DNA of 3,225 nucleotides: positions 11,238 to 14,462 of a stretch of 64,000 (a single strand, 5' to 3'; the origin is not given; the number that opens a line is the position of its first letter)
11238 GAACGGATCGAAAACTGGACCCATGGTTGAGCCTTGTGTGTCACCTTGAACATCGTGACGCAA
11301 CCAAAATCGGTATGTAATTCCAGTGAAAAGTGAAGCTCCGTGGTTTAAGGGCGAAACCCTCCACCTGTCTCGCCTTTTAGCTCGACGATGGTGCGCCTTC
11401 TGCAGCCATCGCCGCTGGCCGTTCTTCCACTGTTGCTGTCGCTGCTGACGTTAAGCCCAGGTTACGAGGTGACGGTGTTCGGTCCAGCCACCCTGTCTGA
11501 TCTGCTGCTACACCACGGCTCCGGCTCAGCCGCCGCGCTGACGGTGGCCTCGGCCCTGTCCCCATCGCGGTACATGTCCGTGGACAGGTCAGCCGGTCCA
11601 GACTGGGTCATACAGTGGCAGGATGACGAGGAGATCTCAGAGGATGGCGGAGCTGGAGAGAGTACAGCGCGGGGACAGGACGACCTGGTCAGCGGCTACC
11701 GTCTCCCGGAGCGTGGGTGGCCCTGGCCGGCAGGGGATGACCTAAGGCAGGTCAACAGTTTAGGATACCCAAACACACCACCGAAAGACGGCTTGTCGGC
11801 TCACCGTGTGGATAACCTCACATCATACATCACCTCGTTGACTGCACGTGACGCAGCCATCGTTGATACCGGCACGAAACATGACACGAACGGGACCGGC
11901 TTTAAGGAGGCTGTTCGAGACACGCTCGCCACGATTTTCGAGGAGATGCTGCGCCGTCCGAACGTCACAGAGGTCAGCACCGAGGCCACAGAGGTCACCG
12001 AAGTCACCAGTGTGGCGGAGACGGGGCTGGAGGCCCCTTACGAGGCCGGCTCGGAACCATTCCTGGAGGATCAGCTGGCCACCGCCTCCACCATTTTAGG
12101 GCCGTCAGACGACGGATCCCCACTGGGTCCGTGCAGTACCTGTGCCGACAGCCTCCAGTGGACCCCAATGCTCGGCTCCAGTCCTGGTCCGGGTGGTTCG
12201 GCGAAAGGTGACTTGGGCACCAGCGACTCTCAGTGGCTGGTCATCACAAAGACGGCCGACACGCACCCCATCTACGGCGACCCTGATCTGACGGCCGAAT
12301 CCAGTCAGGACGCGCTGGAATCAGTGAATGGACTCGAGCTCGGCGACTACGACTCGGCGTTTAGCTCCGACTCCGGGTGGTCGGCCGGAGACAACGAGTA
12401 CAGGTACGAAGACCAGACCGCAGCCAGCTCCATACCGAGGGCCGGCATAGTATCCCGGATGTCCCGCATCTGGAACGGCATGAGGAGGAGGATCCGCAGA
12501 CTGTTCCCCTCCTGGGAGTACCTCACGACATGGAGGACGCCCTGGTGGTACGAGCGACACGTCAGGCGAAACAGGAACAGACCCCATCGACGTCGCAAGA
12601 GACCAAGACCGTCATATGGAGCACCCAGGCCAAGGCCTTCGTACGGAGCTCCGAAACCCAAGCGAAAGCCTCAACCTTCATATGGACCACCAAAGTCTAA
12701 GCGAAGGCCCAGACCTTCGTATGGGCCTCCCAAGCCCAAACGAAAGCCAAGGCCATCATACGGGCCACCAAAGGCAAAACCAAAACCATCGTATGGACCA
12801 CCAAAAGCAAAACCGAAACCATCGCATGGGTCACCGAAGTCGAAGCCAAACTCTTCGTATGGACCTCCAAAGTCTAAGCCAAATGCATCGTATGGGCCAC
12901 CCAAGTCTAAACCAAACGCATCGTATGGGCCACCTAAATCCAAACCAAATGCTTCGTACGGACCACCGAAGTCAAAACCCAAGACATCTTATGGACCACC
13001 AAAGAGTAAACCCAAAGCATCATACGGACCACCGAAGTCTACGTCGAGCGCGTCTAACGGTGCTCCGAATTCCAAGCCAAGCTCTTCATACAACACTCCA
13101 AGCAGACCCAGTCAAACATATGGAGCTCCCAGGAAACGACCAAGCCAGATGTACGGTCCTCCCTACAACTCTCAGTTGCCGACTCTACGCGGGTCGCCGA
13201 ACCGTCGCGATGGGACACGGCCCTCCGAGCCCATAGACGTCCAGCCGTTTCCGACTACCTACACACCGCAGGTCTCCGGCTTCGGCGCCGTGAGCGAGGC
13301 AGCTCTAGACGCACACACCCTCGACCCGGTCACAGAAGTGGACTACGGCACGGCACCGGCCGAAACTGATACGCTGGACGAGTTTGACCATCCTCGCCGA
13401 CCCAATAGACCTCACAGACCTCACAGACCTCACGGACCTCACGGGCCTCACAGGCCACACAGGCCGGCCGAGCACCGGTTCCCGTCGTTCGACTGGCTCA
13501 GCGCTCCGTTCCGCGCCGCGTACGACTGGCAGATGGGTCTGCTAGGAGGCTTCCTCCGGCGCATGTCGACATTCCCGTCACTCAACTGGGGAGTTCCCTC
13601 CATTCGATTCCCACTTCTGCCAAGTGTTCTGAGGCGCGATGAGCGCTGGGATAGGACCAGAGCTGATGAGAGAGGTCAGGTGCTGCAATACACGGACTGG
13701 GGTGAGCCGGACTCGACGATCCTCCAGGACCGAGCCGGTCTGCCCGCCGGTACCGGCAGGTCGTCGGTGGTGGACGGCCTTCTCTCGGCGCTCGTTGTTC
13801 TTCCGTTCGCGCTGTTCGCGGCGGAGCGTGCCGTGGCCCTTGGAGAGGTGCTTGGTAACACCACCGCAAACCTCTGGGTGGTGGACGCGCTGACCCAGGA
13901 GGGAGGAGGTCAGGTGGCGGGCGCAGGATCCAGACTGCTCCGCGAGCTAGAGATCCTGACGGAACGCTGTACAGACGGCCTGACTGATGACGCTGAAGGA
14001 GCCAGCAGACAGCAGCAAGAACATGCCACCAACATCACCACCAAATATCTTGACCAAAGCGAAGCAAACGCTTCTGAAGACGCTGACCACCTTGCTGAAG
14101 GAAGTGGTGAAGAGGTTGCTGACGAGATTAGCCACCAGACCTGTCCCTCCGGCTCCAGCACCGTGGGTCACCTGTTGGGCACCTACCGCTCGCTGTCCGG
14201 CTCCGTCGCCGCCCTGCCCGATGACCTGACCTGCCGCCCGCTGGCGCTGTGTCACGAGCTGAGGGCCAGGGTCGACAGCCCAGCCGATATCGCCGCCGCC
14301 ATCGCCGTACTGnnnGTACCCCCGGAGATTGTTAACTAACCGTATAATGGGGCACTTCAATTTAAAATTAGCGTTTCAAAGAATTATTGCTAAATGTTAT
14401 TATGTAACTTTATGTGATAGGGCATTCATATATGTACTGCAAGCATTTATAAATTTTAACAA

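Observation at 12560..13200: Gene A carries ~18 tandem (K/R)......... undecapeptides plus a His-Pro repeat, an adhesive or sclerotised-protein-like design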

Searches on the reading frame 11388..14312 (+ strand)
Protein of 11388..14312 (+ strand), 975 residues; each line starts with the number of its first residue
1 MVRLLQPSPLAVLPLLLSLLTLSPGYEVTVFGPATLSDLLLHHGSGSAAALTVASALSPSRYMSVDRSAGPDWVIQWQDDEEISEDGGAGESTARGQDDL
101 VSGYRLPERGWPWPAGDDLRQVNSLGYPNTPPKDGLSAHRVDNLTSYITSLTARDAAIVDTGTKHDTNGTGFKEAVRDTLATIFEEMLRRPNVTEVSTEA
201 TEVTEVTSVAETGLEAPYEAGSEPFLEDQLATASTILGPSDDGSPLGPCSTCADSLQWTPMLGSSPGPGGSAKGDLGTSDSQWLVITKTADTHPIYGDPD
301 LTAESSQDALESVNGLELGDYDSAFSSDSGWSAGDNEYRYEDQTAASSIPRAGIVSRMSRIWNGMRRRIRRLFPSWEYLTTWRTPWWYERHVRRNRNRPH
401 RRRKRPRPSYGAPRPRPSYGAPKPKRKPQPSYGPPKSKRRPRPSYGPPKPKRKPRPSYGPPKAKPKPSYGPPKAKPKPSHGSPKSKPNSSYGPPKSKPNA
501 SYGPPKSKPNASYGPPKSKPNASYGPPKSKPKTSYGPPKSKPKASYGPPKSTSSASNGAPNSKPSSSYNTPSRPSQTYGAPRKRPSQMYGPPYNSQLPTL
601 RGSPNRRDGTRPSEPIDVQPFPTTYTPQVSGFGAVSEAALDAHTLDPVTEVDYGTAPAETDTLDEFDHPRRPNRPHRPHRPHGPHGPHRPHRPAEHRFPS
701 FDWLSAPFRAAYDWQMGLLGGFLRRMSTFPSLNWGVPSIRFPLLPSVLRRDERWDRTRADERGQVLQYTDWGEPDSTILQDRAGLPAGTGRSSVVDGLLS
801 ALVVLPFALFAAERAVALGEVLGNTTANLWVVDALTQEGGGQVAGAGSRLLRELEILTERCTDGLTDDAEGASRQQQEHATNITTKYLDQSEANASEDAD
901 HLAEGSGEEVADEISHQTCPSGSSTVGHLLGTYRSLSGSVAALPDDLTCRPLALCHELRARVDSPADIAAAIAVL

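Call 6: search_protein_families(library=pfam, proteins=[window:11388-14312:+], max_evalue=1)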
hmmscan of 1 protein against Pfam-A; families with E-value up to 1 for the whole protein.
window:11388-14312:+ (975 aa): 2 families
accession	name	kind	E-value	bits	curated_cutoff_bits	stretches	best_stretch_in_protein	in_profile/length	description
PF16058.10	Mucin-like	-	1.8e-16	60.7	28.7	2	516-592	8-85/94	Mucin-like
PF17925.6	TetR_C_20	-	0.087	13.5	26.5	1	169-211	1-43/107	Tetracyclin repressor-like, C-terminal domain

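Call 7: find_homologous_proteins(query=window:11388-14312:+)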
Query window:11388-14312:+ (975 aa): 9 proteins with E <= 0.001 among 8000 candidates.
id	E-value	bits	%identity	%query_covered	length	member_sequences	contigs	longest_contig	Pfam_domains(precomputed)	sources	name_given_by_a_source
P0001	0.0e+0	2236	100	100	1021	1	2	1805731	PF16058.11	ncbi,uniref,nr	ncbi:uncharacterized protein LOC122393962 [Amphibalanus amphitrite]|uniref:uncharacterized protein L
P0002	0.0e+0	1167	99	30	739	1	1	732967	-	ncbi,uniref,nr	ncbi:hypothetical protein FJT64_002293 [Amphibalanus amphitrite]|uniref:Uncharacterized protein n=1 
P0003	1.9e-285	968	48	58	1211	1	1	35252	PF16058.11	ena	-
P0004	3.9e-235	801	48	89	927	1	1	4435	PF16058.11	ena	-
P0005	3.5e-14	70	42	20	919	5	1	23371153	-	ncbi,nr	ncbi:hypothetical protein M8J77_005253 [Diaphorina citri]|nr:hypothetical protein M8J77_005253 [Diap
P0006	7.5e-10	56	48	17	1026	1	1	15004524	PF16058.11,PF09804.15,PF08616.16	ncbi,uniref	ncbi:hypothetical protein O3P69_019362 [Scylla paramamosain]|uniref:Mucin-like domain-containing pro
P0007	6.7e-5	39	61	6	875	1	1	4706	PF16058.11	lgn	-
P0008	3.1e-4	37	31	16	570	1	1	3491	PF03103.23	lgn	-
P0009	9.5e-4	35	39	16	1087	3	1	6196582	-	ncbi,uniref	ncbi:uncharacterized protein [Maniola hyperantus]|uniref:uncharacterized protein n=1 Tax=Aphantopus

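Call 9: list_cluster_members(proteins=[P0001, P0002, P0003, P0004])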
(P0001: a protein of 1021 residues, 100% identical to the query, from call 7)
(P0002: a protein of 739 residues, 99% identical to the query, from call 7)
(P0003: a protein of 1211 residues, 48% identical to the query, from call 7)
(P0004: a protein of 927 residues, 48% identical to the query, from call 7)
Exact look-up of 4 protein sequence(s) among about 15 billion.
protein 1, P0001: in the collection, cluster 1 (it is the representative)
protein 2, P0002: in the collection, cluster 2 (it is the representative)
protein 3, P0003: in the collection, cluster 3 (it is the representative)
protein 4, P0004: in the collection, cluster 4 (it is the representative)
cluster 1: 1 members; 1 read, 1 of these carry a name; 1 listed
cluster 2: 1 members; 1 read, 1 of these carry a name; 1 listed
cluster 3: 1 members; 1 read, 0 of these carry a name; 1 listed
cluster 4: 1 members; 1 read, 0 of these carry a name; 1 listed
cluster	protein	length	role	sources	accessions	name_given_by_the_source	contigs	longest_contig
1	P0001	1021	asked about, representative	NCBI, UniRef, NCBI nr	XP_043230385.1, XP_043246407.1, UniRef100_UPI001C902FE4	uncharacterized protein LOC122393962 [Amphibalanus amphitrite] | uncharacterized protein LOC122385866 n=1 Tax=Amphibalanus amphitrite TaxID=1232801 ... | uncharacterized protein LOC122385866 [Amphibalanus amphitrite]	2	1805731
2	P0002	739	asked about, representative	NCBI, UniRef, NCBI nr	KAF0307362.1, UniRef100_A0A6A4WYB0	hypothetical protein FJT64_002293 [Amphibalanus amphitrite] | Uncharacterized protein n=1 Tax=Amphibalanus amphitrite TaxID=1232801 ...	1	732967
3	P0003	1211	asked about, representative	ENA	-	-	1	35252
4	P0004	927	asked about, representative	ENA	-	-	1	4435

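Call 14: find_encoding_contigs(protein=P0003, flank=10000, max_places=3)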
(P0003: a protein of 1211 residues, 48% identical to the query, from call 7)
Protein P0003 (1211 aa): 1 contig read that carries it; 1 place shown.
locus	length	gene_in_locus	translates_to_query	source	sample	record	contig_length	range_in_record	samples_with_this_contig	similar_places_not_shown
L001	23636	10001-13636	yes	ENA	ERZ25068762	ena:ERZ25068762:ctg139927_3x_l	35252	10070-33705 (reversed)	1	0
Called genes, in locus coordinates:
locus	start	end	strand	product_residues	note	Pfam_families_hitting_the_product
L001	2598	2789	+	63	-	-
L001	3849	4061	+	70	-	-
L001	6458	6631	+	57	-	-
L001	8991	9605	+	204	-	-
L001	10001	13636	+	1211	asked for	PF16058:Mucin-like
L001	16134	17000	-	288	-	PF05721:PhyH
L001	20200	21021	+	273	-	-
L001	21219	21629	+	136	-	-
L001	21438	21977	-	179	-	-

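Call 15: find_encoding_contigs(protein=P0004, flank=5000, max_places=3)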
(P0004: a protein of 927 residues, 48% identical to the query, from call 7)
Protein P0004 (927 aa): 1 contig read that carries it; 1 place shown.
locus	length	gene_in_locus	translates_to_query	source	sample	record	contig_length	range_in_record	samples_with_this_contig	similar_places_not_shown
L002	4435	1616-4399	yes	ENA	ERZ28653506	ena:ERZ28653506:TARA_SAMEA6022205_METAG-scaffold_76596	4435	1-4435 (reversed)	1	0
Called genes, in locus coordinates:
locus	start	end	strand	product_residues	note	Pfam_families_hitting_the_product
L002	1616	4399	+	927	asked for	PF16058:Mucin-like (faint)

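Call 16: find_encoding_contigs(protein=P0001, flank=10000, max_places=3)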
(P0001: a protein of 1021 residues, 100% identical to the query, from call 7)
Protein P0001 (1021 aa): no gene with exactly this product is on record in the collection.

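Call 43: search_solved_structures(query=P0001, max_evalue=1)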
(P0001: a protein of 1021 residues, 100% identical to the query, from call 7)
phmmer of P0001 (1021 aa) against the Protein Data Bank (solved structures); distinct sequences matched with E-value up to 1: 0.

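Call 44: search_protein_families(library=pfam, proteins=[P0003, P0004, P0005, P0006, P0007, P0008, P0009], max_evalue=0.01)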
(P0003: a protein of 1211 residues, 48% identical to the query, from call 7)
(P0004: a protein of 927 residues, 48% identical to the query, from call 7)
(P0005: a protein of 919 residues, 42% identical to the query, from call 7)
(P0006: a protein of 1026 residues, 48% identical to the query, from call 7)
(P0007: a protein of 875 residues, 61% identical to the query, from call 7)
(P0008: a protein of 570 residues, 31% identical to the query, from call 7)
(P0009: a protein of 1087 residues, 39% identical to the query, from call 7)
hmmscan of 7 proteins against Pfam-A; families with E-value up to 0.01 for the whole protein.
P0003 (1211 aa): 1 family
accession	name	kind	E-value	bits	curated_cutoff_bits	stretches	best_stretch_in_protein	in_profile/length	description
PF16058.10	Mucin-like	-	6e-35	119.9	28.7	5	711-797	7-93/94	Mucin-like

P0004 (927 aa): 1 family
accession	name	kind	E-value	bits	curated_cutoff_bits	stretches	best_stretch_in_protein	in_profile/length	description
PF16058.10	Mucin-like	-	5.9e-07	30.2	28.7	1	517-594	16-93/94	Mucin-like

P0005 (919 aa): 1 family
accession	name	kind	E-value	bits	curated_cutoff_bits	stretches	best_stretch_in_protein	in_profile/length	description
PF03991.18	Prion_octapep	-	0.0077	16.7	32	0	503-542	7-42/46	Copper binding octapeptide repeat region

P0006 (1026 aa): 4 families
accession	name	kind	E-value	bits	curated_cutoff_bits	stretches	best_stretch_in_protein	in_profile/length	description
PF09804.14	DENND11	-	1.5e-41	143.2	27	2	170-271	168-276/283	DENN domain-containing protein 11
PF16058.10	Mucin-like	-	5.3e-26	91.3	28.7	6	882-966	10-94/94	Mucin-like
PF08616.15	SPA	-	7.6e-08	32.8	22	1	169-267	5-103/113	Stabilization of polarity axis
PF09794.14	Avl9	-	0.004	16.2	22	0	57-105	3-58/379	Transport protein Avl9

P0007 (875 aa): 1 family
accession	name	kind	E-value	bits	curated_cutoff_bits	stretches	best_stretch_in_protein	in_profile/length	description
PF16058.10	Mucin-like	-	2e-09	38.1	28.7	1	146-223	16-94/94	Mucin-like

P0008 (570 aa): 1 family
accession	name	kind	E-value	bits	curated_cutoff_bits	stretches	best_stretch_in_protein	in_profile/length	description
PF03103.22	DUF243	-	1.2e-05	26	25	1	79-167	4-97/98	Domain of unknown function (DUF243)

P0009 (1087 aa): 0 families

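Call 62: predict_structure(alignment_id=A1)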
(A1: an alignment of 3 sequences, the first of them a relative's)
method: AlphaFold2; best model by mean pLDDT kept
length: 1021 residues; sequences in the alignment: 3
mean_pLDDT: 33.8   pTM: 0.22
mean pLDDT of the five models: 33.8, 31.2, 28.2, 28.0, 25.0
residues with pLDDT >= 90: 0; 70-90: 0; 50-70: 49; < 50: 972
segments of 3 or more residues with pLDDT < 50: 1-130, 132-358, 372-383, 397-426, 428-433, 435-447, 449-453, 455-459, 462-470, 473-475, 479-482, 484-493, 495-504, 506-514, 516-522, 528-530, 532-537, 539-541, 543-559, 561-573, 575-580, 582-590, 592-884, 886-1021
pLDDT, mean of each block of 10 residues (from residue 1): 31 35 28 32 34 31 29 28 28 23 25 26 27 28 25 24 29 32 32 28 24 28 29 26 29 28 26 25 25 28 28 27 24 29 32 46 55 43 49 52 45 43 46 43 47 45 43 44 39 42 44 42 43 42 40 35 34 37 37 34 30 30 28 25 27 29 29 35 35 29 31 38 36 28 25 29 26 27 29 32 33 29 27 28 32 41 39 42 46 43 39 37 40 38 38 43 38 34 35 35 32 31 39
secondary structure, 60 per line:
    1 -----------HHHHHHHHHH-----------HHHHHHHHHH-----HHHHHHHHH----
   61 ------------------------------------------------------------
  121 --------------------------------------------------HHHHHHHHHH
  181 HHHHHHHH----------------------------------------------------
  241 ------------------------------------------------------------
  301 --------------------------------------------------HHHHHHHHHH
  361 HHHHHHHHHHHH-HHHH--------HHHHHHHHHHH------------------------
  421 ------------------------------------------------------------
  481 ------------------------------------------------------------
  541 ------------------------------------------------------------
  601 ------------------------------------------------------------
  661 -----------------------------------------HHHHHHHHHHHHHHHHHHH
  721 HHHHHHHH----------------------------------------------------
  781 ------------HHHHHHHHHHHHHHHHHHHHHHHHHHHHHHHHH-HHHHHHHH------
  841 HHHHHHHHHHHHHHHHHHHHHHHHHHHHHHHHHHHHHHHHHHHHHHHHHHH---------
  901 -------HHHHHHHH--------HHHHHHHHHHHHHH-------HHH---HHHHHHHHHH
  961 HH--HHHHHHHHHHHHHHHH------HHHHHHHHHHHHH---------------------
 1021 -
elements in order (helices of 4 or more, strands of 3 or more residues): H12-21 H33-42 H48-56 H171-188 H351-372 H374-377 H386-396 H702-728 H793-825 H827-834 H841-891 H908-915 H924-937 H951-962 H965-980 H987-999

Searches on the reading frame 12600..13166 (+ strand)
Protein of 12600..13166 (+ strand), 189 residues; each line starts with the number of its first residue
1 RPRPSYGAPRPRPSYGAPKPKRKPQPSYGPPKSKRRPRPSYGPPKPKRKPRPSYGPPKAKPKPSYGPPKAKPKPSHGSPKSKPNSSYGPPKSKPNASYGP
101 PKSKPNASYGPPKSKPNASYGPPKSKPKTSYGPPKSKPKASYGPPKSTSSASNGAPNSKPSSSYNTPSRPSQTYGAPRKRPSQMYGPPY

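Call 46: find_homologous_proteins(query=window:12600-13166:+, max_evalue=1)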
Query window:12600-13166:+ (189 aa): 15 proteins with E <= 1 among 8000 candidates.
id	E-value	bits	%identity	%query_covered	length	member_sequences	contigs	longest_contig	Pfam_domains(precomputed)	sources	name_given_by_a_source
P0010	1.4e-13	69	48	65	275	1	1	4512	PF16058.11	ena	-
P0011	8.8e-5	40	59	24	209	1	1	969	-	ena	-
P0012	7.1e-4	37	60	35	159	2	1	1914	PF16058.11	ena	-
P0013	3.7e-3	35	54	26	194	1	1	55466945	-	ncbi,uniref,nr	ncbi:unnamed protein product [Ceutorhynchus assimilis]|uniref:Uncharacterized protein n=1 Tax=Ceutor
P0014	8.5e-3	34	45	74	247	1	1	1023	PF03103.23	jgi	-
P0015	5.1e-2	31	43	63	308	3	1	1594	-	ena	-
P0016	8.4e-2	30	34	57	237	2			-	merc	-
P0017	1.1e-1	30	57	35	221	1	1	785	-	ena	-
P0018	1.6e-1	29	34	48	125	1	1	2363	-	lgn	-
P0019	2.2e-1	29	41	69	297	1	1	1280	-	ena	-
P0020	2.9e-1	29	31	76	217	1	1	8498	PF00379.30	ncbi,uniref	ncbi:pro-resilin-like, partial [Manduca sexta]|uniref:pro-resilin-like n=1 Tax=Manduca sexta TaxID=7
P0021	3.9e-1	28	43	60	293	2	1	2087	-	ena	-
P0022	5.1e-1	28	33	77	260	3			-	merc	-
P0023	6.6e-1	27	35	58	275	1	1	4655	PF07366.19,PF12680.14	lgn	-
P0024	7.1e-1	27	56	37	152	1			-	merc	-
